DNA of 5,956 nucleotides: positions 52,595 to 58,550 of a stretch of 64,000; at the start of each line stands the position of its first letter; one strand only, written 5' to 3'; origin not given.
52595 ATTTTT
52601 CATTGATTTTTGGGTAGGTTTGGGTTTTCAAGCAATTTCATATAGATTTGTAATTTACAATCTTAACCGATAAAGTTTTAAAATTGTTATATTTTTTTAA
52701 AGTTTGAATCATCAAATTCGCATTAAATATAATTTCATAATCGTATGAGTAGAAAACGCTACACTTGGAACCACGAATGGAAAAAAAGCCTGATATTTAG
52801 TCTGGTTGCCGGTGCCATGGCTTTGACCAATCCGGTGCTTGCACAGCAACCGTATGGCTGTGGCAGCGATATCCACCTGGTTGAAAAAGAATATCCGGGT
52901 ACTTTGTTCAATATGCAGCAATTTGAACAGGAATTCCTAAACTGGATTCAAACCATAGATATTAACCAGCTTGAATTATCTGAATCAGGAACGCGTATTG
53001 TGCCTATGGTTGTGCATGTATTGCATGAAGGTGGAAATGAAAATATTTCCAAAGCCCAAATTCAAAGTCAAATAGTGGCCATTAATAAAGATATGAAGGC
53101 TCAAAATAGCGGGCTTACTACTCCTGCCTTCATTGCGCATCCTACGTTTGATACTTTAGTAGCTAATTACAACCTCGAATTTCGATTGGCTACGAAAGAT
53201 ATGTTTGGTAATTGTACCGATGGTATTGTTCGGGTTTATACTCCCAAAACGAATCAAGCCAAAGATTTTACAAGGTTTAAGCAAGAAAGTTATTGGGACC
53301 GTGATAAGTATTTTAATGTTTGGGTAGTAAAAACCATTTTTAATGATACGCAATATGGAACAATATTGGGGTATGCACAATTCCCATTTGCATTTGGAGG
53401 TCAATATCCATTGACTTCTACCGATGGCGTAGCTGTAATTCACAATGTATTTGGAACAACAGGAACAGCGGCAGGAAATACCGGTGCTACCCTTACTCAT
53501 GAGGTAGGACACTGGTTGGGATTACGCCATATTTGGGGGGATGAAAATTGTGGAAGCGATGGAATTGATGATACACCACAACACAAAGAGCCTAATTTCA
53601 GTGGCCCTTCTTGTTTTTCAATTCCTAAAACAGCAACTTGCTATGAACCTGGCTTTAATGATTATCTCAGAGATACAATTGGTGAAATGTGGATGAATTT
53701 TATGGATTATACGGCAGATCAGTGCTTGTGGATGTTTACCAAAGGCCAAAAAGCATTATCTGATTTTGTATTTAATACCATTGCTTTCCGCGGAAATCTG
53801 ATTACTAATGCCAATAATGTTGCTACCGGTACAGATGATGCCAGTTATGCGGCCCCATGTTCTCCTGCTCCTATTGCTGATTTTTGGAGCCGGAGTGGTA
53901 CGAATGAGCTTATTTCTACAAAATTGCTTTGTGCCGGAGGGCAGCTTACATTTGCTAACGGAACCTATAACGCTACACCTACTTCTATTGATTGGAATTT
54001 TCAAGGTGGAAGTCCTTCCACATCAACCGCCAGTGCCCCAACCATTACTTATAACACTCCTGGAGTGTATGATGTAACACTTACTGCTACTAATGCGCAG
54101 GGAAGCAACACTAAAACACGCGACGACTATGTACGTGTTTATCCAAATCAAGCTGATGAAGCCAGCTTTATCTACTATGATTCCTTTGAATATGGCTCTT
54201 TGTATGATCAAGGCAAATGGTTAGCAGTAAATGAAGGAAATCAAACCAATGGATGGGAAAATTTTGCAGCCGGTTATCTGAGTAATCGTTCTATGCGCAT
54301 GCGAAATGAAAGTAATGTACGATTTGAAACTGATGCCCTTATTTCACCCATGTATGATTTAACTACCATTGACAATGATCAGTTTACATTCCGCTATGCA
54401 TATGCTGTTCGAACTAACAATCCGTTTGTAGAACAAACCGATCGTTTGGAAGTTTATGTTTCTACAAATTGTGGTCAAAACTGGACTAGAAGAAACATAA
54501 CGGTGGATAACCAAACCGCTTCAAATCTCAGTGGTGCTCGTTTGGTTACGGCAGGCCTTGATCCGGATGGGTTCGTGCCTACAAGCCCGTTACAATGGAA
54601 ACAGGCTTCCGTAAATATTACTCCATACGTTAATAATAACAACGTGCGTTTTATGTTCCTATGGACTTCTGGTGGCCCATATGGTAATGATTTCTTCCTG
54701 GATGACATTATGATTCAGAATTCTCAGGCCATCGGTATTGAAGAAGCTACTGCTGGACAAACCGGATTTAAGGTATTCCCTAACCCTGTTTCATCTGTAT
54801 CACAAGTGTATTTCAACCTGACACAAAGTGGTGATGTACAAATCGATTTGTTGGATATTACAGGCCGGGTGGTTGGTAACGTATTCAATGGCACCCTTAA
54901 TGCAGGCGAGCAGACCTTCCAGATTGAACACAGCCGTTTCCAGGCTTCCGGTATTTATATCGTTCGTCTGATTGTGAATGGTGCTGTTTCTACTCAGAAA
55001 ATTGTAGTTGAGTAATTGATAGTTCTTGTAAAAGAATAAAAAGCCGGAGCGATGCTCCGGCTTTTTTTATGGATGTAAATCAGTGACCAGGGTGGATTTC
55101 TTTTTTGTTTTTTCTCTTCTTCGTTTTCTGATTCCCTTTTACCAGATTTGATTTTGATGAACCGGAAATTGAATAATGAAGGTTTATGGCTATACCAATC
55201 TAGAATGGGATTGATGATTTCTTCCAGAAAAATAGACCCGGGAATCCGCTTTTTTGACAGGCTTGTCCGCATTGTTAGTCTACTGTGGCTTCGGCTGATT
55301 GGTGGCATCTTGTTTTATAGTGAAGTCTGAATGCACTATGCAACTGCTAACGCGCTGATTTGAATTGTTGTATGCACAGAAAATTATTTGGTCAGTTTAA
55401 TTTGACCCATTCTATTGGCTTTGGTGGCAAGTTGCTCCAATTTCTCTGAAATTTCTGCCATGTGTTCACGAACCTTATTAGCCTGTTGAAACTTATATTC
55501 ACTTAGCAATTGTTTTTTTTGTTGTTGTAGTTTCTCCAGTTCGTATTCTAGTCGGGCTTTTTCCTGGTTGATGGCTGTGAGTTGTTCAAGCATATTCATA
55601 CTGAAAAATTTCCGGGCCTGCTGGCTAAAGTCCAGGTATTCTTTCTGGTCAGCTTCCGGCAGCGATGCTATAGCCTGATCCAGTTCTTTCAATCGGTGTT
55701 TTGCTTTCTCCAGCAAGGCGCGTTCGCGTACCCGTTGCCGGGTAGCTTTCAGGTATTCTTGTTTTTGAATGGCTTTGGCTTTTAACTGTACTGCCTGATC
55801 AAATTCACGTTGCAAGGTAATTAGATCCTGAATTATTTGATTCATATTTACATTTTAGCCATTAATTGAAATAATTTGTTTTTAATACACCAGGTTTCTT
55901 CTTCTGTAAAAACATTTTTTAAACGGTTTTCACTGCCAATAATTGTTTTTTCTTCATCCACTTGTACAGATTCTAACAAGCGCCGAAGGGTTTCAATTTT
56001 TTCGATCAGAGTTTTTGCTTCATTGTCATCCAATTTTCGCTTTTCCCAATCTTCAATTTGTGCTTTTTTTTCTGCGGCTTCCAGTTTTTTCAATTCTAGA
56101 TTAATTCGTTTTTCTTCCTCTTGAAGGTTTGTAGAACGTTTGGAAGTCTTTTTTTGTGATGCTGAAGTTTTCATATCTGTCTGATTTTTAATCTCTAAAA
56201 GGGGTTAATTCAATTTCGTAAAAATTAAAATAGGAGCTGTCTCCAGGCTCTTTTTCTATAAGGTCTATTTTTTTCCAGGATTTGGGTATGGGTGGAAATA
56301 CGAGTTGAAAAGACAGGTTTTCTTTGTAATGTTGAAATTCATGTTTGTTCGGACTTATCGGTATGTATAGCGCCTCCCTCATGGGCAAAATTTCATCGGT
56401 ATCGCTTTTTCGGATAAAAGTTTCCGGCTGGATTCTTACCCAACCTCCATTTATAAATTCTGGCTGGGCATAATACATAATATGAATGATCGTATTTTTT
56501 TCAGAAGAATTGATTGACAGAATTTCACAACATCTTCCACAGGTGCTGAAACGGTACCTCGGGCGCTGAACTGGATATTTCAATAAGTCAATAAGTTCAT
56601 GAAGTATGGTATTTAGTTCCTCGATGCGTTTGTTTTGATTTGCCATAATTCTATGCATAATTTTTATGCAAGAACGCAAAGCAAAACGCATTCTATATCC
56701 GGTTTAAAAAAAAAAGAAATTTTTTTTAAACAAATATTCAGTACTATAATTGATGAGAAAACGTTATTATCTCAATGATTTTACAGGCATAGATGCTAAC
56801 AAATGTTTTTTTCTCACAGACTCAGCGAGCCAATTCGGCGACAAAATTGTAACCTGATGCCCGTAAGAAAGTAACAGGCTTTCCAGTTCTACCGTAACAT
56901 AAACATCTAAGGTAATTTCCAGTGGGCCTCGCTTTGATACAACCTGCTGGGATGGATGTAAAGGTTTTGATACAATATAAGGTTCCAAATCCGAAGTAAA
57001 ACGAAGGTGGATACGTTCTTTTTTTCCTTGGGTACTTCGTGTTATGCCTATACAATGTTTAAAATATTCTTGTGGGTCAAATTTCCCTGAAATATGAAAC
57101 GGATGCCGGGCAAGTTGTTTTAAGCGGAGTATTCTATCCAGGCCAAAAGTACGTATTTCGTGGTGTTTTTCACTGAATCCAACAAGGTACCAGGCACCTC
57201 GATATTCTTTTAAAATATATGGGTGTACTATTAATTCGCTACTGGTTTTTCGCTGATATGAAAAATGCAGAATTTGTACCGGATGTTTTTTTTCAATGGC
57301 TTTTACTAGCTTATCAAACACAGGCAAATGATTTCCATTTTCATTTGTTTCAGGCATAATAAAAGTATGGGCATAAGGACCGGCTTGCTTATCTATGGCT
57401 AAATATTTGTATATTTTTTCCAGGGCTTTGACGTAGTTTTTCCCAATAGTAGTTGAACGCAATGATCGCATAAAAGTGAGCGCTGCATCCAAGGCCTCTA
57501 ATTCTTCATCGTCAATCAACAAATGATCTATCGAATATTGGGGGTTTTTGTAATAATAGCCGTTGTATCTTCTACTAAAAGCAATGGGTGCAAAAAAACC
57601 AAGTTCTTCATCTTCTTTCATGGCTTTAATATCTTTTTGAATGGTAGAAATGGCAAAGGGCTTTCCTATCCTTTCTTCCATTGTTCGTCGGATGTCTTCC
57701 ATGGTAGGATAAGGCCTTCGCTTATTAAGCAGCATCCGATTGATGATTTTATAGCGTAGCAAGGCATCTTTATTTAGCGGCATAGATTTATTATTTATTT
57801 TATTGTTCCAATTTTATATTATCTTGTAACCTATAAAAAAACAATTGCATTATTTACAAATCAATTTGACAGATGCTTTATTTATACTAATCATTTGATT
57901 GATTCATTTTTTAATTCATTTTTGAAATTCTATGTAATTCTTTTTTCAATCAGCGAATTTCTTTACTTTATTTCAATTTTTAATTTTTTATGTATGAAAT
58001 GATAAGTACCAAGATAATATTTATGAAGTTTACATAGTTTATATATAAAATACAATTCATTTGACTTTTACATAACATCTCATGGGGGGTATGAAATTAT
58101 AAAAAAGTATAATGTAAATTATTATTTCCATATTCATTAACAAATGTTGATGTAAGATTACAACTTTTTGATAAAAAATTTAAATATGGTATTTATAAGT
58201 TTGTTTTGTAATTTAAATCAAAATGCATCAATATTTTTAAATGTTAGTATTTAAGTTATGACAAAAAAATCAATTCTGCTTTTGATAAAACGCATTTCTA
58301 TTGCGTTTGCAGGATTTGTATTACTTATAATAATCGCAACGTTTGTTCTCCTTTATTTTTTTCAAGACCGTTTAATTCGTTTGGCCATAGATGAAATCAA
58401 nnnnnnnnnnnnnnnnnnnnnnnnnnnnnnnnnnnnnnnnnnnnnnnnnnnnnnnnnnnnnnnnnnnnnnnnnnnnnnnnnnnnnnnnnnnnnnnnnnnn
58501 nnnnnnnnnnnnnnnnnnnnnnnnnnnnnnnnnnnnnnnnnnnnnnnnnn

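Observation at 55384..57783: WYL-domain regulator followed by an operon of three small uncharacterised proteins: candidate undescribed WYL-controlled module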

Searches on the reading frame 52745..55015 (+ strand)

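Call 3: search_protein_families(library=pfam, proteins=[window:52745-55015:+], max_evalue=1)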
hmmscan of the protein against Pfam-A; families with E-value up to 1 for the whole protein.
window:52745-55015:+ (756 aa): 11 families
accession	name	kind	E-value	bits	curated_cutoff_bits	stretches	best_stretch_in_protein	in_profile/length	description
PF05572.19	Peptidase_M43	-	2e-13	51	23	1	180-335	8-143/152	Pregnancy-associated plasma protein-A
PF18911.6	PKD_4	-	3.5e-12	46.6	27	1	395-465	14-85/85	PKD domain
PF18962.6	Por_Secre_tail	-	2.7e-10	40.8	27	1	677-755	1-75/75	Secretion system C-terminal sorting domain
PF00801.26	PKD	-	7.1e-10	39.2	23.5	1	397-458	13-75/80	PKD domain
PF13582.12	Reprolysin_3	-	0.004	18.1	22.4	1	188-262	58-122/123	Metallo-peptidase family M12B Reprolysin-like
PF18981.6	InlK_D3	-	0.005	17.3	25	1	433-458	43-68/75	Internalin K domain (D3/D4)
PF13688.12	Reprolysin_5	-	0.018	15.7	27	1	166-266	68-158/196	Metallo-peptidase family M12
PF13583.11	Reprolysin_4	-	0.033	14.3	22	1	240-271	128-160/203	Metallo-peptidase family M12B Reprolysin-like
PF00629.30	MAM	-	0.04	14.2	26.4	1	617-660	114-155/158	MAM domain, meprin/A5/mu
PF00413.30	Peptidase_M10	-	0.059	13.7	24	1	190-263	102-125/159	Matrixin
PF13860.13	FlgD_ig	-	0.073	13.5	27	1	687-727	13-54/79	FlgD Ig-like domain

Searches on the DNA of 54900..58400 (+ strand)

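Call 93: search_rna_families(source=window, start=54900, end=58400, threshold=evalue, max_evalue=1)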
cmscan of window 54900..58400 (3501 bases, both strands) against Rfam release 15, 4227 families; matches with E-value up to 1: 4.
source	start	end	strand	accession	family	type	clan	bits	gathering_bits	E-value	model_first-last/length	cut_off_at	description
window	54951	55077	+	RF00121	MicC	Gene; sRNA;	-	37.1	90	0.0044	1-123/123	no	MicC RNA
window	55035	55130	-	RF02901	AaHKsRNA41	Gene; sRNA;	-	32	97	8.5e-05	1-187/187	no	Aggregatibacter sRNA 41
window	55030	55212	-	RF02053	STnc430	Gene; sRNA;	-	31.9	47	0.023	1-162/162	no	Enterobacterial sRNA STnc430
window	54977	55071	+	RF02346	ar35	Gene; sRNA;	-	20.8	45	0.61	1-144/144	no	Alphaproteobacterial sRNA ar35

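Call 95: search_dna_similar(query=window:55016-55383:+, collection=plasmids, mode=distant, max_rows=5)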
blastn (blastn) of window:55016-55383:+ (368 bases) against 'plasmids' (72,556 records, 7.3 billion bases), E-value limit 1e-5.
No match.
